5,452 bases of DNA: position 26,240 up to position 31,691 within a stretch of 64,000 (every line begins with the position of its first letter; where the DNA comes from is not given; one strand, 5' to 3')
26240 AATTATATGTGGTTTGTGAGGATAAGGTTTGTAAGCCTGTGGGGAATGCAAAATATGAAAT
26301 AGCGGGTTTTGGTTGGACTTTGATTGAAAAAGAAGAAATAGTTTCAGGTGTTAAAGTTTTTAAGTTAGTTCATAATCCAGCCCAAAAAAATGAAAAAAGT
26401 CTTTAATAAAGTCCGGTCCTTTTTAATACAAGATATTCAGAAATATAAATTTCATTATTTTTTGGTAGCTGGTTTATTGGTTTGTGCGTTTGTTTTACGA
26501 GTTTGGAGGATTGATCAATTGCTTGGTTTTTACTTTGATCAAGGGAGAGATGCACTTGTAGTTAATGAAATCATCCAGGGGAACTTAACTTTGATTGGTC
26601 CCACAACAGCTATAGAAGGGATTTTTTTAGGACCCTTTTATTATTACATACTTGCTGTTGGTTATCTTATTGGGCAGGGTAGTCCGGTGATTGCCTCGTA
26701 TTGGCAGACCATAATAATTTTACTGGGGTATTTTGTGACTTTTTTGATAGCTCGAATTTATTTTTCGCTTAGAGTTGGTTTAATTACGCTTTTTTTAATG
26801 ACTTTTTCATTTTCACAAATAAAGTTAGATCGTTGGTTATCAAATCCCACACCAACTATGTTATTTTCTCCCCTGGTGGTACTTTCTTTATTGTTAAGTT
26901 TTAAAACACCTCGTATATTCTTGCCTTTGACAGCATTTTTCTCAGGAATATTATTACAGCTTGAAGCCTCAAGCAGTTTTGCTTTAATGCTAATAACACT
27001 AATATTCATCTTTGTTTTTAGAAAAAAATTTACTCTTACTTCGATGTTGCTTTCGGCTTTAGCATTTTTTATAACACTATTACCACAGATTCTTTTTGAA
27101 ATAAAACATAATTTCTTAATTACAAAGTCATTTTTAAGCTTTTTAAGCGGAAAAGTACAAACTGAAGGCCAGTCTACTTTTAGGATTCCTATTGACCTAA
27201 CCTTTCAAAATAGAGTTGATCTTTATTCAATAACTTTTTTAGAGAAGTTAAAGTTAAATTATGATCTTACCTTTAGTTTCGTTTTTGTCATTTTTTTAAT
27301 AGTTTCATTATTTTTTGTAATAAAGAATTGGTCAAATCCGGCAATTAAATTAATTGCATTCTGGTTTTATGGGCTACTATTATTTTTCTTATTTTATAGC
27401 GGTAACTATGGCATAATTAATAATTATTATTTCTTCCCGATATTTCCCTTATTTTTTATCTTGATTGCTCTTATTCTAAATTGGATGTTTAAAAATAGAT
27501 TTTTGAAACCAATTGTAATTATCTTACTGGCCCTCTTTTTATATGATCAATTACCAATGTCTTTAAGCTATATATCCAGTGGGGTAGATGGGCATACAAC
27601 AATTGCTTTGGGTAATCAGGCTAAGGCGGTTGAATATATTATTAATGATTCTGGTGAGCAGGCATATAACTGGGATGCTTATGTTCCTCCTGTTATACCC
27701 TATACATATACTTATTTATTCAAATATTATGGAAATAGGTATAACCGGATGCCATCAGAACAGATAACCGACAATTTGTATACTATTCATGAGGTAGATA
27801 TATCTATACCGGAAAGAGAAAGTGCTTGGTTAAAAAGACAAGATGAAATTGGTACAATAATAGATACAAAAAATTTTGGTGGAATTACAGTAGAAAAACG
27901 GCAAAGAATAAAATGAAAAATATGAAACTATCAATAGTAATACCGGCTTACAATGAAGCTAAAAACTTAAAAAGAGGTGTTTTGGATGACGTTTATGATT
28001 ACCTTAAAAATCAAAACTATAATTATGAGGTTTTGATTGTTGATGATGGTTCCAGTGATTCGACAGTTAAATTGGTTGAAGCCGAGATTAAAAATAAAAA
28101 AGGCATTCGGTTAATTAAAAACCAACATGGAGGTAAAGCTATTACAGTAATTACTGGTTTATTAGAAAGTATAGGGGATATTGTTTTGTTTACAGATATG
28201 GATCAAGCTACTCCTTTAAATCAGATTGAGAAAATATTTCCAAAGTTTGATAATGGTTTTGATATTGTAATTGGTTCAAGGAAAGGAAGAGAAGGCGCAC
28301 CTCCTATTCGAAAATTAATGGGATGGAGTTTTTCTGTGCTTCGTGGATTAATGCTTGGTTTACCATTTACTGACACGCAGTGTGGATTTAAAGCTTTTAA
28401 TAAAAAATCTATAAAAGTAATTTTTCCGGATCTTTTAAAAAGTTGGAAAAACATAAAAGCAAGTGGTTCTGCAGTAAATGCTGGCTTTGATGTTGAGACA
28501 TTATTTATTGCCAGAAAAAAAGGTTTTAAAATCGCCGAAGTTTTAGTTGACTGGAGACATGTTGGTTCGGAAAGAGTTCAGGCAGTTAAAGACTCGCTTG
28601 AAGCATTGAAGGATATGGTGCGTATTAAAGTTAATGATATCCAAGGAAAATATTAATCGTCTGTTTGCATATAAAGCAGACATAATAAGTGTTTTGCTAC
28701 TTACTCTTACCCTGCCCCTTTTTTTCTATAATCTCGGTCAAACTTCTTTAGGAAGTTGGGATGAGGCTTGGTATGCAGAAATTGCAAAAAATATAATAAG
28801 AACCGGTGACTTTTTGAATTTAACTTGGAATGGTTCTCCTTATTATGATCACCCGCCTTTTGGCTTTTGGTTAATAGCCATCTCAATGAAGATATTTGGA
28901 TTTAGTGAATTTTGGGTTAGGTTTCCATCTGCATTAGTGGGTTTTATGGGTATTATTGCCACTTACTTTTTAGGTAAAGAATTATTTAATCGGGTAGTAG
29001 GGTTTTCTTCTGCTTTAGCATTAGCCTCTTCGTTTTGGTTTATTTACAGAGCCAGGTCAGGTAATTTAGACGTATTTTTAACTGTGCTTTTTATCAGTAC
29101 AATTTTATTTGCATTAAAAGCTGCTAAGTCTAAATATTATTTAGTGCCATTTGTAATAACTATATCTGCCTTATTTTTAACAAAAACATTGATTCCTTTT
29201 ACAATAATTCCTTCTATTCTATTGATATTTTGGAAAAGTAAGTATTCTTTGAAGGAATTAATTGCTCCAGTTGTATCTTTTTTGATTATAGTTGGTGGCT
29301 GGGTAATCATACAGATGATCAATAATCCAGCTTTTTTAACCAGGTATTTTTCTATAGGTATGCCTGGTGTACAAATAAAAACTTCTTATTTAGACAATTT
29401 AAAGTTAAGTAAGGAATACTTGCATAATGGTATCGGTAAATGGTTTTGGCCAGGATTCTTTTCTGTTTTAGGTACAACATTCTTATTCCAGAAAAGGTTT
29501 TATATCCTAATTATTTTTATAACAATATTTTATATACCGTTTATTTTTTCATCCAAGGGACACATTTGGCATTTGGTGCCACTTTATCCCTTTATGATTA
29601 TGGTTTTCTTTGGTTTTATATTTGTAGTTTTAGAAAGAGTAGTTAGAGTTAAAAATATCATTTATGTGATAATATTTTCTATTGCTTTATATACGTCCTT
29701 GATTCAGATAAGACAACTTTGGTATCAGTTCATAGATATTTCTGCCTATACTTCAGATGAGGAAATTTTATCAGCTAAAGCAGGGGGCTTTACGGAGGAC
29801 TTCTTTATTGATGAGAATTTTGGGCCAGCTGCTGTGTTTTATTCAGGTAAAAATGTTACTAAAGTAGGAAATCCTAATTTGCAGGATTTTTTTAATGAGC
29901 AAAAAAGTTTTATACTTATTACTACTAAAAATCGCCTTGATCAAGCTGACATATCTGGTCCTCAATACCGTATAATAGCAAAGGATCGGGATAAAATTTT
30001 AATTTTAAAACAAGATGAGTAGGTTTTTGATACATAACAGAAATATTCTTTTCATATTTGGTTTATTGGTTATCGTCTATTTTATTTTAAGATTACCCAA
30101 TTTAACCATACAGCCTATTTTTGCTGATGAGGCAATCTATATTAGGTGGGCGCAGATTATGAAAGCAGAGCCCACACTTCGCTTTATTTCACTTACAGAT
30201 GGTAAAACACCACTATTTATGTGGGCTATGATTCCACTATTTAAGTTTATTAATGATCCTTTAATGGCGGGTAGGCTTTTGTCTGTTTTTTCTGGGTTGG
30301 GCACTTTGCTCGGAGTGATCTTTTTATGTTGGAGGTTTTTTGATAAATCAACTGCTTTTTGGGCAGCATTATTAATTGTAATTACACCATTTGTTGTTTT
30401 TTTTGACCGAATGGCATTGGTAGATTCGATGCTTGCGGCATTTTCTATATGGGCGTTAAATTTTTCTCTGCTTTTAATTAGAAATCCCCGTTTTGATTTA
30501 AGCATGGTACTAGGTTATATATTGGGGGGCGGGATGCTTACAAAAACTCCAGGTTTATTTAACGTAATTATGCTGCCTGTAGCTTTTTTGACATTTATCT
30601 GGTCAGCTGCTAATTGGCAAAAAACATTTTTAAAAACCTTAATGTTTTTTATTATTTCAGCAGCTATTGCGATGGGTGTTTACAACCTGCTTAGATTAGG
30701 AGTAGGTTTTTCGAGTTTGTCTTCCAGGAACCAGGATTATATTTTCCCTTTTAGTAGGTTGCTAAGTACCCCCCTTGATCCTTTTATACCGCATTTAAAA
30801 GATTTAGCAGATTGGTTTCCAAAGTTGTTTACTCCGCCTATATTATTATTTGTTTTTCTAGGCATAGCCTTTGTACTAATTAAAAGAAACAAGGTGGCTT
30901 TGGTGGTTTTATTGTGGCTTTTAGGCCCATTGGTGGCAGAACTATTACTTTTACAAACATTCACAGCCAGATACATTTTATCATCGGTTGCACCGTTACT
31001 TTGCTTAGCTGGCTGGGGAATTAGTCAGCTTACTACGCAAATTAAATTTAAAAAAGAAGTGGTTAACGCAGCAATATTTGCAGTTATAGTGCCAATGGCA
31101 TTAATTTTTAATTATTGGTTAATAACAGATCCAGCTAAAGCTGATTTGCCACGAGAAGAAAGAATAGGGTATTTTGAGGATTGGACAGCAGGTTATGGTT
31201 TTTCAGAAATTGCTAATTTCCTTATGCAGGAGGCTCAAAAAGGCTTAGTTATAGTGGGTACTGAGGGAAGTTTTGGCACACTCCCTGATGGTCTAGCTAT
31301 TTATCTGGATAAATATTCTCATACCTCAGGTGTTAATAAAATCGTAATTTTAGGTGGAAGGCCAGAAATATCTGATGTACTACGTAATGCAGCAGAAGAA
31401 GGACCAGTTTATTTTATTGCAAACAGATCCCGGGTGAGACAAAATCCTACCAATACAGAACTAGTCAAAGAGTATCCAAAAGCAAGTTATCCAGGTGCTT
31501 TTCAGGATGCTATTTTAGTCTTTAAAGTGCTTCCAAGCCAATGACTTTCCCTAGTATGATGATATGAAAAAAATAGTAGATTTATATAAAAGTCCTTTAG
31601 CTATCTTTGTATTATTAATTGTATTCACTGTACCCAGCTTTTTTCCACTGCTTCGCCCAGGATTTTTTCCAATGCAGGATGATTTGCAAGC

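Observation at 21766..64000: Super-locus of ~22 GT-C-like polytopic glycosyltransferase paralogs with Dpm1-like GT2 donor synthases, a flippase and nucleotide-sugar genes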

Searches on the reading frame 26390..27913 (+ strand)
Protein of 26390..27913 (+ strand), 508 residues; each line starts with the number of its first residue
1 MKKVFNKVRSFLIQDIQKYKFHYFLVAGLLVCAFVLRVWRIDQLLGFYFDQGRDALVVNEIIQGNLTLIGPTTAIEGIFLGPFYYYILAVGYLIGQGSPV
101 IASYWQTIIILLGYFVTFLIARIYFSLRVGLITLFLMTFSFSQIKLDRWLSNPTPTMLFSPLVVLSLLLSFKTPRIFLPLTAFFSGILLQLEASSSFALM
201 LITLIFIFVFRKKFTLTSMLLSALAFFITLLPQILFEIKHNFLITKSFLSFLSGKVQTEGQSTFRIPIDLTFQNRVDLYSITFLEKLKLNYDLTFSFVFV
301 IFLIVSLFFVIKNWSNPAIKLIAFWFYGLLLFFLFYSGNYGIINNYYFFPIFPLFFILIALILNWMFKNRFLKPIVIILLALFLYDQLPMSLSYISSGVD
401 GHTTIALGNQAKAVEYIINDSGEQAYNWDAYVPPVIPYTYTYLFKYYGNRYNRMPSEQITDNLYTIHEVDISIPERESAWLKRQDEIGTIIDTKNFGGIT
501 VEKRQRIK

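Call 3: search_protein_families(library=pfam, proteins=[window:26390-27913:+], max_evalue=0.01)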
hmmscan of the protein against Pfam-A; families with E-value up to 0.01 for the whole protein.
window:26390-27913:+ (508 aa): 0 families

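Call 17: search_protein_families(library=ncbifam, proteins=[window:26390-27913:+], max_evalue=1)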
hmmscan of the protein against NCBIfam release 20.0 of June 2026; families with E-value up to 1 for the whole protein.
window:26390-27913:+ (508 aa): 0 families

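Call 18: search_protein_families(library=pfam, proteins=[window:26390-27913:+], max_evalue=10)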
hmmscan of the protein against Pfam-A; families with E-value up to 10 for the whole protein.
window:26390-27913:+ (508 aa): 0 families

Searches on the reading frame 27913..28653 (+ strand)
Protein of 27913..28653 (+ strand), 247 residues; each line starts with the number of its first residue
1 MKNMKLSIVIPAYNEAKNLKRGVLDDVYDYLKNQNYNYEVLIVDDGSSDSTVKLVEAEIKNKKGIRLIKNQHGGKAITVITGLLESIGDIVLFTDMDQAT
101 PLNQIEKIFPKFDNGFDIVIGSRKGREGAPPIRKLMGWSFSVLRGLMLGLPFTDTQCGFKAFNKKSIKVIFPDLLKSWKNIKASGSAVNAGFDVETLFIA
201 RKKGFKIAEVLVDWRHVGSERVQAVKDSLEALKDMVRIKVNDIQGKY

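Call 3: search_protein_families(library=pfam, proteins=[window:27913-28653:+], max_evalue=0.01)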
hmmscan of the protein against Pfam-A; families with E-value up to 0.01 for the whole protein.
window:27913-28653:+ (247 aa): 3 families
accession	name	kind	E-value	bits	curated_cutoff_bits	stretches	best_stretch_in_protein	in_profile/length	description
PF00535.33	Glycos_transf_2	-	1.1e-26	94.2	23.3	1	7-170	1-167/168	Glycosyl transferase family 2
PF10111.15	Glyco_tranf_2_2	-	3.5e-06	27.1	27.3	1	7-108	1-102/276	Glycosyltransferase like family 2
PF13641.12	Glyco_tranf_2_3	-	1.9e-05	25.2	27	1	6-118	3-118/230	Glycosyltransferase like family 2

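Call 14: search_solved_structures(query=window:27913-28653:+, max_evalue=0.001)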
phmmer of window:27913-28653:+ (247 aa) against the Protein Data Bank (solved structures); distinct sequences matched with E-value up to 0.001: 25.
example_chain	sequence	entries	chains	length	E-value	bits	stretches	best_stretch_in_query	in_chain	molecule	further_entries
5mlz_A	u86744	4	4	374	6.6e-16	61.9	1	2-165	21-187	Dolichol monophosphate mannose synthase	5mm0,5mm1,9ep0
5eke_A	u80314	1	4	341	4.4e-15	59.2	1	4-170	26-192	Uncharacterized glycosyltransferase sll0501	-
5ekp_C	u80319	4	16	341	4.4e-15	59.2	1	4-170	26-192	Uncharacterized glycosyltransferase sll0501 | Glycosyltransferase sll0501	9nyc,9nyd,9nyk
9nye_A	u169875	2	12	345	4.6e-15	59.1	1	4-170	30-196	Glycosyltransferase sll0501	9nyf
9hwj_A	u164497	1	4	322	7.5e-15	58.4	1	5-164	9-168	Undecaprenyl-phosphate 4-deoxy-4-formamido-L-arabinose transferase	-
9bhc_C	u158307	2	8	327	3.7e-14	56.1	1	5-167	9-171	Undecaprenyl-phosphate 4-deoxy-4-formamido-L-arabinose transferase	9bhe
8vxh_A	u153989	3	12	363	4.7e-14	55.8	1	5-167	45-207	Undecaprenyl-phosphate 4-deoxy-4-formamido-L-arabinose transferase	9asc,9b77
2z87_A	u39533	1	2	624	2.4e-09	40.4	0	6-76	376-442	Chondroitin synthase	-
2z86_A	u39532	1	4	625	2.4e-09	40.4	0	6-76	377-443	Chondroitin synthase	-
5hea_A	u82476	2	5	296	6.8e-08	35.6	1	6-120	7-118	Putative glycosyltransferase (GalT1)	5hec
6h1j_A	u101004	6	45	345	7.1e-07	32.3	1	4-128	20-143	Probable ss-1,3-N-acetylglucosaminyltransferase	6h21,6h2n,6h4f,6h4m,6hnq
5tze_C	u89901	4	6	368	3e-06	30.3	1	4-128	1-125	Glycosyl transferase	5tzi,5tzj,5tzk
6yv7_B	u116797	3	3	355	3e-06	30.2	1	5-102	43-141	Glycosyl transferase, family 2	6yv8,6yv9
6yv7_A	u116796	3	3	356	3.1e-06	30.2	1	5-102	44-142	Glycosyl transferase, family 2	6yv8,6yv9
8vh7_A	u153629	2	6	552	4.8e-06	29.6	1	5-107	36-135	Heparosan synthase B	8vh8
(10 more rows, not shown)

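Call 78: search_protein_families(library=ncbifam, proteins=[window:27913-28653:+], max_evalue=0.00001)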
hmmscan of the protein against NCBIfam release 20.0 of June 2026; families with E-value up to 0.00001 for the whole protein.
window:27913-28653:+ (247 aa): 17 families
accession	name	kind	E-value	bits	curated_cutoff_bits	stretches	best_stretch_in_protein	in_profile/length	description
NF047588.1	GlcsyltransPgfSStrep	equivalog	1.4e-22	80.3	500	1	4-170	1-167/308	glycosyltransferase PgfS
NF007986.1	PRK10714.1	equivalog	5.6e-18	65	529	1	4-169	6-171/316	undecaprenyl-phosphate 4-deoxy-4-formamido-L-arabinose transferase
NF041391.1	DPhHxTase_Halo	equivalog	3.8e-17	62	375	1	12-240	3-210/213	dolichyl-phosphate hexose transferase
NF041875.1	EPS_EpsD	equivalog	5.2e-16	58.9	370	1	6-106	1-98/325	exopolysaccharide biosynthesis glycosyltransferase EpsD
TIGR03937.1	PgaC_IcaA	equivalog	1.2e-12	47.5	422.3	1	4-98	45-136/407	poly-beta-1,6-N-acetyl-D-glucosamine synthase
NF007482.0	PRK10073.1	equivalog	6.8e-12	45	423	1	3-99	5-97/334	glycosyltransferase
TIGR04283.1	glyco_like_mftF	equivalog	9.7e-12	44.9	182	1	6-108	1-93/221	TIGR04283 family arsenosugar biosynthesis glycosyltransferase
NF038302.1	EPS_HpsE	equivalog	6.7e-11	41.7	300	1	4-105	1-104/307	hormogonium polysaccharide biosynthesis glycosyltransferase HpsE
TIGR04182.1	glyco_TIGR04182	equivalog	2.9e-10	40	325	1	6-236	2-208/293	S-layer glycoprotein N-glycosyltransferase AglJ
NF050050.1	ProtGlycPglI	equivalog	4.1e-09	36.2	500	1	5-121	3-117/306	GalNAc(5)-diNAcBac-PP-undecaprenol beta-1,3-glucosyltransferase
NF047683.1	TeichurnBiosyTuaG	equivalog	5.3e-09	36.1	400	1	4-107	6-106/252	teichuronic acid biosynthesis protein TuaG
NF010496.0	PRK13915.1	equivalog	6.5e-09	35.3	262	1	3-100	30-129/307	glucosyl-3-phosphoglycerate synthase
NF058614.1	PPMAGASynPpgS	equivalog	7.3e-08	32.1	370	1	8-166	4-161/226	polyprenyl-phospho-N-acetylgalactosaminyl synthase PpgS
TIGR03965.1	mycofact_glyco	equivalog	1.1e-07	31.1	280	1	5-114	75-181/467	mycofactocin biosynthesis glycosyltransferase MftF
NF038299.1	EPS_HpsN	equivalog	1.4e-06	27.6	425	1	5-106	2-100/317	hormogonium polysaccharide biosynthesis glycosyltransferase HpsN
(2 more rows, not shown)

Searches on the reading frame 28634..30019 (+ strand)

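Call 3: search_protein_families(library=pfam, proteins=[window:28634-30019:+], max_evalue=0.01)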
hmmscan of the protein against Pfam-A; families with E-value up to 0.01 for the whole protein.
window:28634-30019:+ (462 aa): 1 family
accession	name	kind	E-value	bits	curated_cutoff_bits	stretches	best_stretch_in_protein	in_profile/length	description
PF13231.12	PMT_2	-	3.5e-20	73.3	26.1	1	72-219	1-151/160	Dolichyl-phosphate-mannose-protein mannosyltransferase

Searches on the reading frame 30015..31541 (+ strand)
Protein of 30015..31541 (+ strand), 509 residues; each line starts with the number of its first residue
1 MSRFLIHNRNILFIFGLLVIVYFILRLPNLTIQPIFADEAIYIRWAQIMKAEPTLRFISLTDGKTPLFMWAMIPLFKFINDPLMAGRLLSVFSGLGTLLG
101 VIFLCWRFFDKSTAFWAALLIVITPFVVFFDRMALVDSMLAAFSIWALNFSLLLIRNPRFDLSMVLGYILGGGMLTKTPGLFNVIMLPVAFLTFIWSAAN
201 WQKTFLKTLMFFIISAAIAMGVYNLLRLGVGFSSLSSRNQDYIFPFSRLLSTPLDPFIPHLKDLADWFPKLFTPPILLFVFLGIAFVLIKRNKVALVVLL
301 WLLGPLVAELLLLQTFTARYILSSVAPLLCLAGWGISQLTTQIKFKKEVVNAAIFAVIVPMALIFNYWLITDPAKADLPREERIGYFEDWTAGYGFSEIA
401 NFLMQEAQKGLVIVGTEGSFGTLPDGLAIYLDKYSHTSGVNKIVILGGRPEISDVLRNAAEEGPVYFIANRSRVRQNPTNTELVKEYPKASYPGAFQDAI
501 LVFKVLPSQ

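Call 3: search_protein_families(library=pfam, proteins=[window:30015-31541:+], max_evalue=0.01)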
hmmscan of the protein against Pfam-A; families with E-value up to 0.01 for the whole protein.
window:30015-31541:+ (509 aa): 2 families
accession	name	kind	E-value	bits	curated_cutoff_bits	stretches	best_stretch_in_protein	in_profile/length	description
PF13231.12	PMT_2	-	1.7e-09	38.6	26.1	1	64-217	2-153/160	Dolichyl-phosphate-mannose-protein mannosyltransferase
PF02366.24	PMT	-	1.6e-05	25.1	22.7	1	62-216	60-230/245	Dolichyl-phosphate-mannose-protein mannosyltransferase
